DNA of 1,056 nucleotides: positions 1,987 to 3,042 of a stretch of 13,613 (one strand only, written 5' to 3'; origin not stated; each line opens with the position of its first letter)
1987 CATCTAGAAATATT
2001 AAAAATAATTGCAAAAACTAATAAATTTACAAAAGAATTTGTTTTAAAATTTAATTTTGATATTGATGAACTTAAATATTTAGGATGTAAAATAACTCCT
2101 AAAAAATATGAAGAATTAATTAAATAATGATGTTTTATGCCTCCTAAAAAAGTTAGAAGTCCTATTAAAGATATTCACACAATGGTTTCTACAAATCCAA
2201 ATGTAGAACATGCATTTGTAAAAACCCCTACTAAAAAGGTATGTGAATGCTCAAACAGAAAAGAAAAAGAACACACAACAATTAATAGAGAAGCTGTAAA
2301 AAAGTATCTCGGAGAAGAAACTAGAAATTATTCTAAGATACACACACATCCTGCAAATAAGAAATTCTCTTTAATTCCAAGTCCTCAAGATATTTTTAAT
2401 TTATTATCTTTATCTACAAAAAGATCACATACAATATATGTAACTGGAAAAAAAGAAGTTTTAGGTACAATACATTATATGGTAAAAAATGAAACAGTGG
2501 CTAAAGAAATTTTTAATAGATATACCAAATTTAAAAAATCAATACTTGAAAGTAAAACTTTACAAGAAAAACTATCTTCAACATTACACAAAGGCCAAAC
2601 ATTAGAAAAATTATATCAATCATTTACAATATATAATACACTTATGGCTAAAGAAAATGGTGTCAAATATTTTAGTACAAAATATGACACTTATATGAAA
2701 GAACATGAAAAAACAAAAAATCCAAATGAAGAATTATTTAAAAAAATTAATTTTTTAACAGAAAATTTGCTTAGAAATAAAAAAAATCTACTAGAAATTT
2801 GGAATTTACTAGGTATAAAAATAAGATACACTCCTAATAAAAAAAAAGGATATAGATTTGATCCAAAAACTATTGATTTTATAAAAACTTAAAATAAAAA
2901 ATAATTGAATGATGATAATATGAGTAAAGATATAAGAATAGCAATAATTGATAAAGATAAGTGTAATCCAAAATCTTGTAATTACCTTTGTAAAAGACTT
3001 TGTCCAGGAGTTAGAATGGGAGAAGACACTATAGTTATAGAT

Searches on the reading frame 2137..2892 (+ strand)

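Call 69: search_protein_families(library=pfam, proteins=[window:2137-2892:+], max_evalue=0.1)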
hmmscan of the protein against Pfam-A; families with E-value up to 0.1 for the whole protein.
window:2137-2892:+ (251 aa): 2 families
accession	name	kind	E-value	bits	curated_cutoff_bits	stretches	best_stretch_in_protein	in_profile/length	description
PF14220.11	DUF4329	-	0.048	14.1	28.6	0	57-113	51-105/116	Domain of unknown function (DUF4329)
PF24861.2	SUS_N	-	0.054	14.1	25.4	1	116-163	14-61/115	Sucrose synthase N-terminal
